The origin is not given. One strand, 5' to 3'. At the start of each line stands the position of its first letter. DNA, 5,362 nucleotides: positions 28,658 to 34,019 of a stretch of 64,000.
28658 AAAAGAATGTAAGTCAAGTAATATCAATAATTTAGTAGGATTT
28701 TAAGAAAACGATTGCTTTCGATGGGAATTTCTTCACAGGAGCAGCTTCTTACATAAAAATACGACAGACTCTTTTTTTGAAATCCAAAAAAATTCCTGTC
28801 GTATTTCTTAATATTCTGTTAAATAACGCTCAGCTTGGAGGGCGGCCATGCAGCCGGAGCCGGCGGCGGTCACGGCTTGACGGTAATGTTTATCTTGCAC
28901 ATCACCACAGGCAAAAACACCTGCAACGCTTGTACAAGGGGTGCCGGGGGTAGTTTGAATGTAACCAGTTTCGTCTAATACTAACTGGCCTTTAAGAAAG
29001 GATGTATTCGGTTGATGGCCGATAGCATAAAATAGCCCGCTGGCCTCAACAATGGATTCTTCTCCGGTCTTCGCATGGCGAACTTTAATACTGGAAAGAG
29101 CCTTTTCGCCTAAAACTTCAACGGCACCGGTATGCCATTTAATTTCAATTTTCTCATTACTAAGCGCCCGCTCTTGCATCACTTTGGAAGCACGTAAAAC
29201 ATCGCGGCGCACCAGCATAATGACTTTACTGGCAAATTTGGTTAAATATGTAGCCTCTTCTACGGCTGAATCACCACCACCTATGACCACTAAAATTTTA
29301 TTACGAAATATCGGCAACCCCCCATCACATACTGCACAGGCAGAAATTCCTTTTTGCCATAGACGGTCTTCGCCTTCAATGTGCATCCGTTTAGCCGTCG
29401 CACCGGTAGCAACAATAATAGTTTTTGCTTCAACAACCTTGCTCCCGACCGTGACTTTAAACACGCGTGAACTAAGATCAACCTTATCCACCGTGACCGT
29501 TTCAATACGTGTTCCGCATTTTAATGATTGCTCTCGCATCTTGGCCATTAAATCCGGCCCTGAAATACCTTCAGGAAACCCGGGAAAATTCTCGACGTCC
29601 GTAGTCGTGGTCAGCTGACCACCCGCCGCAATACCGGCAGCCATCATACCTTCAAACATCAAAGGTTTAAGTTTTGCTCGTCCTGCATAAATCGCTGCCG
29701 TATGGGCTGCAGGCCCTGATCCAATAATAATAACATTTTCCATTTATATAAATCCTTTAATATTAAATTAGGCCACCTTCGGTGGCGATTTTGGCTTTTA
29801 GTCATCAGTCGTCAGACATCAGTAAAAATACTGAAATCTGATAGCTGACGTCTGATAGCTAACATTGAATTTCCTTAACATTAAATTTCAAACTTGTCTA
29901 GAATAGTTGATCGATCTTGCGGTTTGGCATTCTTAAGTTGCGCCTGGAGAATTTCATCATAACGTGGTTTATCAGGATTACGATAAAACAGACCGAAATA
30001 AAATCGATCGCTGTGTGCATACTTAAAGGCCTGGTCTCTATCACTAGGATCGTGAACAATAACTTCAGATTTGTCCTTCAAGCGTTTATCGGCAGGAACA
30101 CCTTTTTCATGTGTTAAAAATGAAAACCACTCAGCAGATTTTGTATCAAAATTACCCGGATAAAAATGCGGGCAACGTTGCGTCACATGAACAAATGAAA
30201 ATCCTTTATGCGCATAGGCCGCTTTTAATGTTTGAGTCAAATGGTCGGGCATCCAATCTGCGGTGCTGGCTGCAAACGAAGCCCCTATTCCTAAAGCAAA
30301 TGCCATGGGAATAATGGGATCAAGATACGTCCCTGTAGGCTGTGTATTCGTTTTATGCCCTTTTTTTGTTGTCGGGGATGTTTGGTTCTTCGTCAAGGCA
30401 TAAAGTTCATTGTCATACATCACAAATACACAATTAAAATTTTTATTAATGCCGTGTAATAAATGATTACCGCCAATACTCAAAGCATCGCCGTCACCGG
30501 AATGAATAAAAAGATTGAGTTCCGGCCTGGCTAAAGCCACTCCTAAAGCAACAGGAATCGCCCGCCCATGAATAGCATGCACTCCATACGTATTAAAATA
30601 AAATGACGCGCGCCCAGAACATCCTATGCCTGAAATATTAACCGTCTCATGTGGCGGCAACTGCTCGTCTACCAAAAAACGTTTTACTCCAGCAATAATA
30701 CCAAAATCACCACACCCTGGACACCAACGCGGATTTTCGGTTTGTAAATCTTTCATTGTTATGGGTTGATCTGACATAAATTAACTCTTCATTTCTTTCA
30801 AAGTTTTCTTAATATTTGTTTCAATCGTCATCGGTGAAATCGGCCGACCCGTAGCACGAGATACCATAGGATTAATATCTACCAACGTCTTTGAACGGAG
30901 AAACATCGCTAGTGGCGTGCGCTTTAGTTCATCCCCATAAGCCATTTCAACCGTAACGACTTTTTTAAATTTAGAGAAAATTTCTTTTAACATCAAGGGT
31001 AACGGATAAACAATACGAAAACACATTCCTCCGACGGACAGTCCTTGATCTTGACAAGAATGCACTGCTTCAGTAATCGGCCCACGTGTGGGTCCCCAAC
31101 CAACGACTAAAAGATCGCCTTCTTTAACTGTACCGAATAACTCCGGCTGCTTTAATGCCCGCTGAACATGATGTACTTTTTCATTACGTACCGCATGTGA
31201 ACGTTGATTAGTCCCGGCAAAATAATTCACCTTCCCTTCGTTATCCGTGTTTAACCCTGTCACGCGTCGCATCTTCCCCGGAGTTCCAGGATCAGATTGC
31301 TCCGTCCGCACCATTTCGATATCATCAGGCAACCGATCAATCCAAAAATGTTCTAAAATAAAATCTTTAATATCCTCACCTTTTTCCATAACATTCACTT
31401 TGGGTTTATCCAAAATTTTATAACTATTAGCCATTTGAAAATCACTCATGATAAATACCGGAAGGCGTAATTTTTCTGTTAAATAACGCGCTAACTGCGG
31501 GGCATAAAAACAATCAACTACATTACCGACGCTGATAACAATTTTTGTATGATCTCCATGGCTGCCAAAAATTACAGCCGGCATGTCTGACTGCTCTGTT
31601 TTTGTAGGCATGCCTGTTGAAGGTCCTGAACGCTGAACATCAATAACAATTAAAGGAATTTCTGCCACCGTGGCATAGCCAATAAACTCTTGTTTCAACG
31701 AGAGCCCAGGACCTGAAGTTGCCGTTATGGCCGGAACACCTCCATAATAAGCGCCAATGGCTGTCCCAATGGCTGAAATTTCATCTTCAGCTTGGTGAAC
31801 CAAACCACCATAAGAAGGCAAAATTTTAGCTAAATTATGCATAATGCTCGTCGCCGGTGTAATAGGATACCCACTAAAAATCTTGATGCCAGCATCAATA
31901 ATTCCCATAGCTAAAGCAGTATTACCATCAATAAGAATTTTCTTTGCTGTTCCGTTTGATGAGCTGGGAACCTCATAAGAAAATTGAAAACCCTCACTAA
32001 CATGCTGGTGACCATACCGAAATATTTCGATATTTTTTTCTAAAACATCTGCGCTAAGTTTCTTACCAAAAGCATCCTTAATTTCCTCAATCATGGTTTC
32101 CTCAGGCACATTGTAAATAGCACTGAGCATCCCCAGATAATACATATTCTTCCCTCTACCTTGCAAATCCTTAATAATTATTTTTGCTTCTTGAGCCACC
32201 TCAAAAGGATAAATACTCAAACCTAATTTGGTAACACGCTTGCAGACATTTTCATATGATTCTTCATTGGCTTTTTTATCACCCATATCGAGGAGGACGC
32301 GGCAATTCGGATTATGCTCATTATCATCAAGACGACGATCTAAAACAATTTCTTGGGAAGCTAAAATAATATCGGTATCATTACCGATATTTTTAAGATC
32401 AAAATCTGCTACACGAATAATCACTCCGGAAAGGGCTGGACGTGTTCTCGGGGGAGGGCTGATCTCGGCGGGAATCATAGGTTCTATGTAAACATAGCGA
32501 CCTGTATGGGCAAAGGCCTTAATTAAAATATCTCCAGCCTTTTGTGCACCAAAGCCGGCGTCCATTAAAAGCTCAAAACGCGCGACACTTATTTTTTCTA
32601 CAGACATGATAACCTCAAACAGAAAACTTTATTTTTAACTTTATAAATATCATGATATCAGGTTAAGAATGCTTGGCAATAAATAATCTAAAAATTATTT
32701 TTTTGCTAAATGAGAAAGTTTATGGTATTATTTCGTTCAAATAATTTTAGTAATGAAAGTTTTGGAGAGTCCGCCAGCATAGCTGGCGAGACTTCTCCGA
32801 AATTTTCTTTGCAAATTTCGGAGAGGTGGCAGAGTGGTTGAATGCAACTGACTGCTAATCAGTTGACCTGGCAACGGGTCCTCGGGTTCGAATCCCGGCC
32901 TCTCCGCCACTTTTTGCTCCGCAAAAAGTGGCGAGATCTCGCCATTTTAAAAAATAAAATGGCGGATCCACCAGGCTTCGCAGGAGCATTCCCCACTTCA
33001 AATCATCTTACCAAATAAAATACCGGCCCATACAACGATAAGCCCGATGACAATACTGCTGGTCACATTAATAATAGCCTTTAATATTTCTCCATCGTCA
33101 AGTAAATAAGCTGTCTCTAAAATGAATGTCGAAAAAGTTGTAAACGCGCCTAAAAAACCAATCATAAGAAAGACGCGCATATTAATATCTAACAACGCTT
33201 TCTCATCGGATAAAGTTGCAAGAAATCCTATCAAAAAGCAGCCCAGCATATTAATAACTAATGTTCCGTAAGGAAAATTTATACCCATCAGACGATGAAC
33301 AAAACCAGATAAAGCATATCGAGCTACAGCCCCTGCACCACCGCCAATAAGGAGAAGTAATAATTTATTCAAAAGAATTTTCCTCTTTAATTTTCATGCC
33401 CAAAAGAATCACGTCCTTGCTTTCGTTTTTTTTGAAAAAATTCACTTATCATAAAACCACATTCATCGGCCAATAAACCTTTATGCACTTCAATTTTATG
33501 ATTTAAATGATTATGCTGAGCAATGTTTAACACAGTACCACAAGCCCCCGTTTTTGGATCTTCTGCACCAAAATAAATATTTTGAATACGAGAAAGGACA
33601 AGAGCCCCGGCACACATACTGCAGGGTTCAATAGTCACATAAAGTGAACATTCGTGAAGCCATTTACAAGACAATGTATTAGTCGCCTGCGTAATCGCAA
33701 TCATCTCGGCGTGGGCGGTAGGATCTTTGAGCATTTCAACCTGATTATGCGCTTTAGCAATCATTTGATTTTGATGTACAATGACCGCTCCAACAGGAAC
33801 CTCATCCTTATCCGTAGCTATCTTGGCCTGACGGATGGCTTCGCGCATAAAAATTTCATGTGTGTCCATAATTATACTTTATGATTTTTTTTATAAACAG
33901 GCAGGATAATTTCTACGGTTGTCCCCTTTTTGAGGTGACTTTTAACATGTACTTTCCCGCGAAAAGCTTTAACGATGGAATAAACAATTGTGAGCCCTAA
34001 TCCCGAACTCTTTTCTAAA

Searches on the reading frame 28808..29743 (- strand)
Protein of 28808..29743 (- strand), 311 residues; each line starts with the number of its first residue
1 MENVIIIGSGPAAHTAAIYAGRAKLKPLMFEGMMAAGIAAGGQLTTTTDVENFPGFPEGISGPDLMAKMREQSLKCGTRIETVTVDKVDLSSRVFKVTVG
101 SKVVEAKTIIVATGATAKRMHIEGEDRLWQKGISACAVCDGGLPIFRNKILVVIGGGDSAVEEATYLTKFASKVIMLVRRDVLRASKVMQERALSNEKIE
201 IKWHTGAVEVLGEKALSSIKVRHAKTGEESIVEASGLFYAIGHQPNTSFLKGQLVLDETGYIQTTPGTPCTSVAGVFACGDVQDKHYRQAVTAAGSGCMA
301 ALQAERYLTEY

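Call 44: search_protein_families(library=pfam, proteins=[window:28808-29743:-], max_evalue=0.001)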
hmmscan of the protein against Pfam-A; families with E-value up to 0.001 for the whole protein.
window:28808-29743:- (311 aa): 3 families
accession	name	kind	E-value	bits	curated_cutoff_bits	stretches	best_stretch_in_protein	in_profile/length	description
PF07992.20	Pyr_redox_2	-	4.2e-46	158.1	26.1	1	3-297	2-291/291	Pyridine nucleotide-disulphide oxidoreductase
PF13738.12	Pyr_redox_3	-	1.6e-21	77.3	30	1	83-280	102-305/305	Pyridine nucleotide-disulphide oxidoreductase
PF00070.33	Pyr_redox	-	4.3e-13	50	22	1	151-221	2-79/82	Pyridine nucleotide-disulphide oxidoreductase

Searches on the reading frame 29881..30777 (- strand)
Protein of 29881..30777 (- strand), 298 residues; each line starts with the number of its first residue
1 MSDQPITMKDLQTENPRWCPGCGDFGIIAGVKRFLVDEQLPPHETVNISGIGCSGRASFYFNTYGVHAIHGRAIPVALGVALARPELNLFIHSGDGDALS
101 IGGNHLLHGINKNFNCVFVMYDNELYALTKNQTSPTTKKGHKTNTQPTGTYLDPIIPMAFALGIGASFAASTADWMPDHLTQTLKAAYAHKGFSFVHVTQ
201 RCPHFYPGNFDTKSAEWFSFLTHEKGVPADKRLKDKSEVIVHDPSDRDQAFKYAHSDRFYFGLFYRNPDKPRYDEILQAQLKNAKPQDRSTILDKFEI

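Call 44: search_protein_families(library=pfam, proteins=[window:29881-30777:-], max_evalue=0.001)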
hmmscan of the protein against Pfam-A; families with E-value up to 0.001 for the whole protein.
window:29881-30777:- (298 aa): 2 families
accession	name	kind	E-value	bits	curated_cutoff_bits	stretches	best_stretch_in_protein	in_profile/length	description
PF02775.26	TPP_enzyme_C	-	1.6e-26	93.3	21.9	1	52-198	3-151/151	Thiamine pyrophosphate enzyme, C-terminal TPP binding domain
PF12367.13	PFO_beta_C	-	1.7e-07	31.6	24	1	234-278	18-62/66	Pyruvate ferredoxin oxidoreductase beta subunit C terminal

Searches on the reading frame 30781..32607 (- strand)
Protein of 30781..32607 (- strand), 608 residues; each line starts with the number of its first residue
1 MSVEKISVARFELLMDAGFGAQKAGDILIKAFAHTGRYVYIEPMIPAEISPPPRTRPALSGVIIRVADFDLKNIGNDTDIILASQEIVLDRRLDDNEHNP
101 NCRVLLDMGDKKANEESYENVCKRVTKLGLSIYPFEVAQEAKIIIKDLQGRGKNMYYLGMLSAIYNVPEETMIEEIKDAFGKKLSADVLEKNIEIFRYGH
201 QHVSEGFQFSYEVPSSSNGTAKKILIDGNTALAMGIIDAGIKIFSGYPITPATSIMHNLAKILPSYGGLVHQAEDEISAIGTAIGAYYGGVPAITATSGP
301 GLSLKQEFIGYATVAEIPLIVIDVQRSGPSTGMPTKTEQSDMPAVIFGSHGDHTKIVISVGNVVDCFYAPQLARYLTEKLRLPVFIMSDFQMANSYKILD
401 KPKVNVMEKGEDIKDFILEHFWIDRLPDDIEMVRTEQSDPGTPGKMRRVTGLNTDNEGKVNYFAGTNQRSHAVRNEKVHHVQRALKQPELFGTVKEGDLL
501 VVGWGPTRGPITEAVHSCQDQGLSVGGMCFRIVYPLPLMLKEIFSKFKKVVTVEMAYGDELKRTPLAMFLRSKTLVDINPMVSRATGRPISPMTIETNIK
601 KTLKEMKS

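Call 44: search_protein_families(library=pfam, proteins=[window:30781-32607:-], max_evalue=0.001)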
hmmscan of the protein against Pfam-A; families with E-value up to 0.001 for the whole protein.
window:30781-32607:- (608 aa): 3 families
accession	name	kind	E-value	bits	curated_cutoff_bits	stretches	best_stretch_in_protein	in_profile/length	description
PF01855.24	POR_N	-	2.5e-45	155.5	27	1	235-408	2-174/231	Pyruvate flavodoxin/ferredoxin oxidoreductase, thiamine diP-bdg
PF01558.24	POR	-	3.2e-15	57.1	27.4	1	18-200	2-172/173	Pyruvate ferredoxin/flavodoxin oxidoreductase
PF17147.9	PFOR_II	-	6.4e-06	26.9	27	1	498-558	2-68/102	Pyruvate:ferredoxin oxidoreductase core domain II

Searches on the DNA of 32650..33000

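Call 82: search_rna_families(source=window, start=32650, end=33000, threshold=evalue, max_evalue=1)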
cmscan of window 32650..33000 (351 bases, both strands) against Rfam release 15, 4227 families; matches with E-value up to 1: 7.
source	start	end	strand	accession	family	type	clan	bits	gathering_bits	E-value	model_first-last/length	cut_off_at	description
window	32820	32906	+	RF00005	tRNA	Gene; tRNA;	CL00001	59.8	29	1.1e-12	1-71/71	no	tRNA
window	32855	32906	-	RF04351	Plastid-psbl-rps4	Cis-reg;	-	38.8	68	6.5e-07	1-53/53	no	Plastid-psbl-rps4 3UTR RNA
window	32744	32818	+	RF03714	MIR774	Gene; miRNA;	-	23.3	80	0.035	1-98/98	no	MIR774 microRNA precursor family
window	32893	32976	-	RF03861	mir-4484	Gene; miRNA;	-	21.8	90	0.15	1-89/89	no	mir-4484 microRNA precursor family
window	32813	32970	+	RF02223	sX4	Gene; sRNA;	-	20.3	70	0.029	1-167/167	no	Proteobacterial sRNA sX4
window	32905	32933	+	RF03900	mir-9242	Gene; miRNA;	-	18.9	62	0.98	1-66/66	no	mir-9242 microRNA precursor family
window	32929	32964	+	RF01078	PK-PYVV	Cis-reg;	-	17.6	65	0.91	1-58/58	no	3'-terminal pseudoknot in PYVV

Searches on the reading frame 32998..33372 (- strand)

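Call 44: search_protein_families(library=pfam, proteins=[window:32998-33372:-], max_evalue=0.001)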
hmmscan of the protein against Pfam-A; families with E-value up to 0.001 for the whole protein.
window:32998-33372:- (124 aa): 1 family
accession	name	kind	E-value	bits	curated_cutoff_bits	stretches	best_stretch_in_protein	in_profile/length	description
PF02537.21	CRCB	-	1.4e-30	106.1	32.9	1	5-118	1-103/103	CrcB-like protein, Camphor Resistance (CrcB)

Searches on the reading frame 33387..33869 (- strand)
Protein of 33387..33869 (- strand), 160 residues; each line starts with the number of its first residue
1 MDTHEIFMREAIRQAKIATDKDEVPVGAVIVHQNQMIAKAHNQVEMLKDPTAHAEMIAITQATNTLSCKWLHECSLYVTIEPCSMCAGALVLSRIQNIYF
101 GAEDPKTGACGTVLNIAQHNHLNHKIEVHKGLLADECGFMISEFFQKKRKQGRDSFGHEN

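Call 44: search_protein_families(library=pfam, proteins=[window:33387-33869:-], max_evalue=0.001)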
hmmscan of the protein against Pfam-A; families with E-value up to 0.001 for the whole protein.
window:33387-33869:- (160 aa): 5 families
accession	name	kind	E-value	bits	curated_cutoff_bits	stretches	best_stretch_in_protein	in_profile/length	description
PF14437.12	MafB19-deam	-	3.2e-40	137.8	27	1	4-149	3-142/142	MafB19-like deaminase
PF00383.29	dCMP_cyt_deam_1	-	3e-29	101.3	25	1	1-101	1-101/102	Cytidine and deoxycytidylate deaminase zinc-binding region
PF14439.12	Bd3614-deam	-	2.1e-06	28.1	38.5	1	22-120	7-108/113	Bd3614-like deaminase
PF18772.7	APOBEC2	-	0.00075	20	26.8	0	43-91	39-90/175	APOBEC2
PF18750.7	SNAD4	-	0.00083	19.8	27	0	43-91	21-72/130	Secreted Novel AID/APOBEC-like Deaminase 4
